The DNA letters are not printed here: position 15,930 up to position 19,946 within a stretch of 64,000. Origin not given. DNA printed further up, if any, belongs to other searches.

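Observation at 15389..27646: ECF sigma / vWA anti-sigma / 2,409-aa two-paralogue envelope protein: candidate uncharacterised cell-envelope system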

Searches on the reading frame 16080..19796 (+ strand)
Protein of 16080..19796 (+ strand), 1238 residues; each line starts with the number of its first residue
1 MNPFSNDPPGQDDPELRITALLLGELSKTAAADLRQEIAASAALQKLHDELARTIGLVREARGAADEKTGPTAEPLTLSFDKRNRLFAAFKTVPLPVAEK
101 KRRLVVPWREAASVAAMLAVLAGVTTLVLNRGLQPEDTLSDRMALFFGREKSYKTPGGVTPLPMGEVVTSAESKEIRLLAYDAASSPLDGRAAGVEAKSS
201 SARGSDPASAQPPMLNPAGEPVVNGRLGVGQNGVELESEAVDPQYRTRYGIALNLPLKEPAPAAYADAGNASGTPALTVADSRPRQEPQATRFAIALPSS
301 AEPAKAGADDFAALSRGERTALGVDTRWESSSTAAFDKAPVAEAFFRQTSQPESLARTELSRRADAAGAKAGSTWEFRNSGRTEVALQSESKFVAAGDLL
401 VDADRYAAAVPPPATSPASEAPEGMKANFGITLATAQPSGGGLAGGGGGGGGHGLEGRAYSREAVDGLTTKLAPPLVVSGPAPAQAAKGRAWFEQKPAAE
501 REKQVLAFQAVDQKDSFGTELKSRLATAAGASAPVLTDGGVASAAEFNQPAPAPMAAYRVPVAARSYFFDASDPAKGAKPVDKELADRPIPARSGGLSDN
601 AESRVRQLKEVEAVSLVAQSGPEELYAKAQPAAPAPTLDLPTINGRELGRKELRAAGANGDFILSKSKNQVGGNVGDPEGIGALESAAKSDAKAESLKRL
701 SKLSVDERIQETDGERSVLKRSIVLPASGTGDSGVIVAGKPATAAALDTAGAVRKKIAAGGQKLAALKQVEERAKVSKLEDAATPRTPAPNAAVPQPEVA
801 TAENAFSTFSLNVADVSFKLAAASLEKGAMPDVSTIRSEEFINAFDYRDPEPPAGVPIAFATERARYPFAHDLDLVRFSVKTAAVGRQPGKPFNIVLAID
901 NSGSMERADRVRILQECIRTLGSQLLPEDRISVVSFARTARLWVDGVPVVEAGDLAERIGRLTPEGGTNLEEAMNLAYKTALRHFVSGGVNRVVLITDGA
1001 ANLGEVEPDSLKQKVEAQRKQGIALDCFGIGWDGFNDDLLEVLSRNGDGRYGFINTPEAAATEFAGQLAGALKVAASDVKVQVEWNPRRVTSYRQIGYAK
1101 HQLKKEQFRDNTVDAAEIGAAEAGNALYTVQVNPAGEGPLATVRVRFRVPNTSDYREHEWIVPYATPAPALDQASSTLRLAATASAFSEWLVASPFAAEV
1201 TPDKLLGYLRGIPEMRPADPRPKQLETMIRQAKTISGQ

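Call 6: search_protein_families(library=pfam, proteins=[window:16080-19796:+], max_evalue=0.1)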
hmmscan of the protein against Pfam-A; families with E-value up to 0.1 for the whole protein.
window:16080-19796:+ (1238 aa): 5 families
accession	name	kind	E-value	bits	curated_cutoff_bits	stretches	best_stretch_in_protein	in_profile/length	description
PF12034.13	YfbK_C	-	2.1e-28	100.2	25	1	1071-1207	2-157/184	Uncharacterized protein YfbK, C-terminal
PF13519.12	VWA_2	-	7.6e-15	55.9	27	1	895-999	1-106/107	von Willebrand factor type A domain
PF12450.13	vWF_A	-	2.3e-13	50.4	25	1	799-877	16-94/94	von Willebrand factor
PF00092.34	VWA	-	7.7e-13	49.5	23.8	1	894-1059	1-166/174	von Willebrand factor type A domain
PF13768.12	VWA_3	-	4.5e-12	46.7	27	1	894-1053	2-155/155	von Willebrand factor type A domain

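Call 7: search_protein_families(library=ncbifam, proteins=[window:16080-19796:+], max_evalue=0.1)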
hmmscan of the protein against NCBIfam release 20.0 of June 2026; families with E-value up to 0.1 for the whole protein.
window:16080-19796:+ (1238 aa): 5 families
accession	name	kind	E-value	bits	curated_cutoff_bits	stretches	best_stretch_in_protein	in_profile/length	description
TIGR03788.1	marine_srt_targ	equivalog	2.6e-10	39.4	551.65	1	894-1084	273-458/629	marine proteobacterial sortase target protein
TIGR02442.1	Cob-chelat-sub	hypoth_equivalog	1.3e-09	37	779.45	1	827-1019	405-601/641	putative cobaltochelatase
NF047508.1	VWA_BatA_Lepto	exception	2.1e-05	23.7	380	1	893-1051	89-253/315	VWA domain-containing protein BatA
TIGR03436.1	acidobact_VWFA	subfamily_domain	0.0019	17.8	81.25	1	884-1004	58-191/324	VWA domain-containing protein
TIGR00868.1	hCaCC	subfamily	0.016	13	900.85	1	895-1003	307-418/863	calcium-activated chloride channel protein 1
